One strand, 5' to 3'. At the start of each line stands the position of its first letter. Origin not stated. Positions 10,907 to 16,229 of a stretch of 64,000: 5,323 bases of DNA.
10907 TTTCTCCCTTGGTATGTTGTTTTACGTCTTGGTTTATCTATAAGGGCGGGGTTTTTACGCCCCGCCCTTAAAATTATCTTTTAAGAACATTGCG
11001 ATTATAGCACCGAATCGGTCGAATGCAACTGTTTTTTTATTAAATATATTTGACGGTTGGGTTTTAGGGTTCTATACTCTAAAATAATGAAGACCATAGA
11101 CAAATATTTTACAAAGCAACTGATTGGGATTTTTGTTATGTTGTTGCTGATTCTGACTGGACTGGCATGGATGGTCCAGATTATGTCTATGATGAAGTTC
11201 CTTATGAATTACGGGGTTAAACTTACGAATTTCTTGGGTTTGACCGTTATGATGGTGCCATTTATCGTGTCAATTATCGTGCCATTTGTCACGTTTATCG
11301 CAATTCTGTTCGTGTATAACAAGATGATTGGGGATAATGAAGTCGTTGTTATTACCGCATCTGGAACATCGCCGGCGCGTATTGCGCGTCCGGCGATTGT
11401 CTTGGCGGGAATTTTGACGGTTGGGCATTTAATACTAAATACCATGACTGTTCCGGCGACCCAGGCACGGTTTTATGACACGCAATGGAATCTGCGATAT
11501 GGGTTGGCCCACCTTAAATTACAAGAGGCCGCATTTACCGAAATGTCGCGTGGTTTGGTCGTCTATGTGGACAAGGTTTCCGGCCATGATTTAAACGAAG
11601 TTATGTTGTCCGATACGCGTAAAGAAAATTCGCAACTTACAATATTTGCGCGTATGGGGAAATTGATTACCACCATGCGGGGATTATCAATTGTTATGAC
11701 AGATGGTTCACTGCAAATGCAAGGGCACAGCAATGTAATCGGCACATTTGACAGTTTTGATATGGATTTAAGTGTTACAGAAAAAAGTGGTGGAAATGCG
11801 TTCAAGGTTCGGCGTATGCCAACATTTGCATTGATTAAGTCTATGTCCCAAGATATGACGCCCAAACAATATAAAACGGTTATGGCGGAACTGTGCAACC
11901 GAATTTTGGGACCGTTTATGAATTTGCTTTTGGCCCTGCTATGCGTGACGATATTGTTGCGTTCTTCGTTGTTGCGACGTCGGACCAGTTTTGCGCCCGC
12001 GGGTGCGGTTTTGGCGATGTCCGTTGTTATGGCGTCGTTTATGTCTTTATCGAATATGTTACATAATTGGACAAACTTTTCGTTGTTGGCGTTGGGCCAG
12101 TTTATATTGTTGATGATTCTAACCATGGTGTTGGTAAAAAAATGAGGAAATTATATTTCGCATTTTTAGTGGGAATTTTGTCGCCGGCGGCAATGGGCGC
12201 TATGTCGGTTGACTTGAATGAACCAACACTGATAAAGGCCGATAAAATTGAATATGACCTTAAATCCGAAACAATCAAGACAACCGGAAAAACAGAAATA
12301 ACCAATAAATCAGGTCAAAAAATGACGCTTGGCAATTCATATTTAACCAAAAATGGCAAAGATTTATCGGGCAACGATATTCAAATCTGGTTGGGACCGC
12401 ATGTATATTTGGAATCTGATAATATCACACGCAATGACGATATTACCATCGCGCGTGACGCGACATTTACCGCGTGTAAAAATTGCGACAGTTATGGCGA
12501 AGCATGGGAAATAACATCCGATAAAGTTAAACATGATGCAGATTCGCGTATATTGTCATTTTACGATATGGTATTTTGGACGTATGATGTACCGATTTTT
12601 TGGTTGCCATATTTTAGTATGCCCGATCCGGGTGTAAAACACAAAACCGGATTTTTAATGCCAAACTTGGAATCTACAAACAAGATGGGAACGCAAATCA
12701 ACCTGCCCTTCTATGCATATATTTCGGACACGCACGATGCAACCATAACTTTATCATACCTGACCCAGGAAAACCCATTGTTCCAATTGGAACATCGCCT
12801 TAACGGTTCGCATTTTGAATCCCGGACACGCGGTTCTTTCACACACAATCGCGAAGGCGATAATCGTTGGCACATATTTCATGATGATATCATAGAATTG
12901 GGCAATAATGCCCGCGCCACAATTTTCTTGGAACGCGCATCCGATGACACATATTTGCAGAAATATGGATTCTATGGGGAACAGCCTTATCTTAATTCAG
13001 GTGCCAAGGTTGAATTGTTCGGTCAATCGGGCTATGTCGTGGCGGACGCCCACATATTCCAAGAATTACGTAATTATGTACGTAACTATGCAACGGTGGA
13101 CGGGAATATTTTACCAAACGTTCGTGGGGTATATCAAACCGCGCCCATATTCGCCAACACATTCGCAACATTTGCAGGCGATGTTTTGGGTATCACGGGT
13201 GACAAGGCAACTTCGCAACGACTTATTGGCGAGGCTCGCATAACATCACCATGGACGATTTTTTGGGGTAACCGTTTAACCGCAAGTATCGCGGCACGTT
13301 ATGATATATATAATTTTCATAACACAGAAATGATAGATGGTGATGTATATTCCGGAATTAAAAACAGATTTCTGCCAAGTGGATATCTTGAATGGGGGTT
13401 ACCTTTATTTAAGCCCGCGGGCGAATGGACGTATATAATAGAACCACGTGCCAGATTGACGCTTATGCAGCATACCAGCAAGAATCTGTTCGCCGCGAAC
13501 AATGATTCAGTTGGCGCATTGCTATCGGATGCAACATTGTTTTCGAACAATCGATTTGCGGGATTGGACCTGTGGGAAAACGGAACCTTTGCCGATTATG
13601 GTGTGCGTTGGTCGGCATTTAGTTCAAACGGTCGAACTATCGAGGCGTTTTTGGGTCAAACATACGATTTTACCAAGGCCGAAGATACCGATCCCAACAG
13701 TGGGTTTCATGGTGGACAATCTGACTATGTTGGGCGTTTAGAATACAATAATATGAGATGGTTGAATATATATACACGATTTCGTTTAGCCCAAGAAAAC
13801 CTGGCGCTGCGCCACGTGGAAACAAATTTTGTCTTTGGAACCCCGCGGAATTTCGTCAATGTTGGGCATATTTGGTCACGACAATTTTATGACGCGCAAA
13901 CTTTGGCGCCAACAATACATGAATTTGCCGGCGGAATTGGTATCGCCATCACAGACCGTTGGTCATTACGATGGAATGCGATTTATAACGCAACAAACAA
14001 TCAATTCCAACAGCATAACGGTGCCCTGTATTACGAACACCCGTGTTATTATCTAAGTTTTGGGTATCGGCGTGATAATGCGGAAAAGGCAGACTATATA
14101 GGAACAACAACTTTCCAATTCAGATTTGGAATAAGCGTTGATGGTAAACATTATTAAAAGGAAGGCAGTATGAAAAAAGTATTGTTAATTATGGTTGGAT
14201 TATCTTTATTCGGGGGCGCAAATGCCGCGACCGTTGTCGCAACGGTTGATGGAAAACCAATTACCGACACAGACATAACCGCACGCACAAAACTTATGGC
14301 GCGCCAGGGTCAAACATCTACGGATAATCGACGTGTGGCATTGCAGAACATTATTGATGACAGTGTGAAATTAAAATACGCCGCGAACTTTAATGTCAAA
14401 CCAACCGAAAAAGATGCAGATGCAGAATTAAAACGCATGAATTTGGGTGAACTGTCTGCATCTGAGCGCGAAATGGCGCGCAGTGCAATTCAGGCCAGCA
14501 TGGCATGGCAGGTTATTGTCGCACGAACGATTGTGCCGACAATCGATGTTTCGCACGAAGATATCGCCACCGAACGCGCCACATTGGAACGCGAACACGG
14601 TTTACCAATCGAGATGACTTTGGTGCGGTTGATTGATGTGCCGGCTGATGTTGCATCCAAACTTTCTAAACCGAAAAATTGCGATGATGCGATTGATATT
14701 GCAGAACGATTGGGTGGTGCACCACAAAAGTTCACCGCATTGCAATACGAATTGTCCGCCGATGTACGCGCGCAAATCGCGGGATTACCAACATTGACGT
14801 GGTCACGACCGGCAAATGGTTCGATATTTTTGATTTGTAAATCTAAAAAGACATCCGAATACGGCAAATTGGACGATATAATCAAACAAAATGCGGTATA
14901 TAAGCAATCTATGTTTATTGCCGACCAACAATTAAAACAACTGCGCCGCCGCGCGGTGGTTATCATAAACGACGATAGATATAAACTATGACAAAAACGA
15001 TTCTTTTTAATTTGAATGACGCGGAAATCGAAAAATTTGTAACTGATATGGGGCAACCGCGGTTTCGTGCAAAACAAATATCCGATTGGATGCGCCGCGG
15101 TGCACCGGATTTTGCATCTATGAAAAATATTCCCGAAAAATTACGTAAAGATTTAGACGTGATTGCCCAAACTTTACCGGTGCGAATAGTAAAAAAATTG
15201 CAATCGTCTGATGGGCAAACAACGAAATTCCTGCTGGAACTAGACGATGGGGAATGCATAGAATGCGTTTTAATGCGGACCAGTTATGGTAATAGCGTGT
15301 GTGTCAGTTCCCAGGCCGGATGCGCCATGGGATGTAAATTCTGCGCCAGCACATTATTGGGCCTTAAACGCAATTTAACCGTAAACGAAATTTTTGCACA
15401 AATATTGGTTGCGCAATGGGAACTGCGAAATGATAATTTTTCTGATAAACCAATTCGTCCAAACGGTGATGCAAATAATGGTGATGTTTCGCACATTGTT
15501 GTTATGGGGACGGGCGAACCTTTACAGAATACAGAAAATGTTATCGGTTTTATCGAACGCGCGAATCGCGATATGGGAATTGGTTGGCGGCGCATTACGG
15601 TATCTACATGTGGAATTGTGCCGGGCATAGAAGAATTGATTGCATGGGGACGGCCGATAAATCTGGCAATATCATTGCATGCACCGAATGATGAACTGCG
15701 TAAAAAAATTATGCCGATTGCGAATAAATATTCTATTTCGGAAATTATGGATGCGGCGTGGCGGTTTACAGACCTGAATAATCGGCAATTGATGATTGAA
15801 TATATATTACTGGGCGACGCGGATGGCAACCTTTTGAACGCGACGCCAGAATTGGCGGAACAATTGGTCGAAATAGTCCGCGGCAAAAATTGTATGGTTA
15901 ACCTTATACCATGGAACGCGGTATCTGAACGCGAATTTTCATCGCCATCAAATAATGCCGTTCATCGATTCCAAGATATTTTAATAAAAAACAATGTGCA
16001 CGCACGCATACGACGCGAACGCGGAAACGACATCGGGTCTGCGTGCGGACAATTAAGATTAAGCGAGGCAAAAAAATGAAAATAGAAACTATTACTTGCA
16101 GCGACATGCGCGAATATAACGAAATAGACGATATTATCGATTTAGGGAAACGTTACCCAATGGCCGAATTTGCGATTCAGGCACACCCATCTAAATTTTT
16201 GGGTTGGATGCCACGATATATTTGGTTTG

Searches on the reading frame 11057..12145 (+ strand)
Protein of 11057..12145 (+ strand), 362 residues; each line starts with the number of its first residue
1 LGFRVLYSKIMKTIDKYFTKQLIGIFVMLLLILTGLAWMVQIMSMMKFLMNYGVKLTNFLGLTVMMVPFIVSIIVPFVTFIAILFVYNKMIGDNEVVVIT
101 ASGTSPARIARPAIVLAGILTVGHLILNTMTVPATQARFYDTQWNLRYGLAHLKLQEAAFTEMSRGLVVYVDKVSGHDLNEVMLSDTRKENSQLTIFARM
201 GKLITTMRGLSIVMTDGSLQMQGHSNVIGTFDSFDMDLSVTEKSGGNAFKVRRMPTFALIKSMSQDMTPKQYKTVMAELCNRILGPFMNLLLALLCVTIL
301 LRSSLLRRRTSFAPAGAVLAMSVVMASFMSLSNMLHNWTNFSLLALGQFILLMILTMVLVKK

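Call 17: search_protein_families(library=pfam, proteins=[window:11057-12145:+], max_evalue=0.00001)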
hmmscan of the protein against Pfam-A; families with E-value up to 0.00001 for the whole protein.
window:11057-12145:+ (362 aa): 1 family
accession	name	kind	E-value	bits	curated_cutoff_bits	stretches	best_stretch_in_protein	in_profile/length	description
PF03739.19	LptF_LptG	-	6.9e-51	173.8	27.9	1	16-361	1-352/353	Lipopolysaccharide export system permease LptF/LptG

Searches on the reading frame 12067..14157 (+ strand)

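Call 17: search_protein_families(library=pfam, proteins=[window:12067-14157:+], max_evalue=0.00001)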
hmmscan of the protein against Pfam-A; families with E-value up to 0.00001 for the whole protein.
window:12067-14157:+ (696 aa): 1 family
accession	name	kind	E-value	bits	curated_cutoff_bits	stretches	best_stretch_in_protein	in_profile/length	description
PF04453.20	LptD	-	1.6e-38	133.5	22.4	1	266-613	2-364/384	LPS transport system D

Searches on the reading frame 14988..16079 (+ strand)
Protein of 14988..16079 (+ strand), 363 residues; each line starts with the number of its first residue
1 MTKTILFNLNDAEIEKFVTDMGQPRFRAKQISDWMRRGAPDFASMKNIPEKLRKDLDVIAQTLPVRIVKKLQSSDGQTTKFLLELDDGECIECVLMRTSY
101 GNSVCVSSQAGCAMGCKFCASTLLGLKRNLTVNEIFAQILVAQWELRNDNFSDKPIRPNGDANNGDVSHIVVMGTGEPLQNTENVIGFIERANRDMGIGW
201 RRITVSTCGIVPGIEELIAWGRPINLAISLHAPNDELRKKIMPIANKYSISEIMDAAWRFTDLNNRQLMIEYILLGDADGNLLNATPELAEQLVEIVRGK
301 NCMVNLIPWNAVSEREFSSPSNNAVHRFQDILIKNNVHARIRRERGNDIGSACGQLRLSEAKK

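Call 17: search_protein_families(library=pfam, proteins=[window:14988-16079:+], max_evalue=0.00001)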
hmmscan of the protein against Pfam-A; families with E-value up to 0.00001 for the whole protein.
window:14988-16079:+ (363 aa): 2 families
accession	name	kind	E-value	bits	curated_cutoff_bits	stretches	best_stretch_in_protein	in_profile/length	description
PF21016.3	RlmN_N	-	1.6e-12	47.4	24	1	6-60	3-58/60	Ribosomal RNA large subunit methyltransferase N-terminal domain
PF04055.27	Radical_SAM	-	2.7e-12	47.6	29.5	1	168-263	46-139/166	Radical SAM superfamily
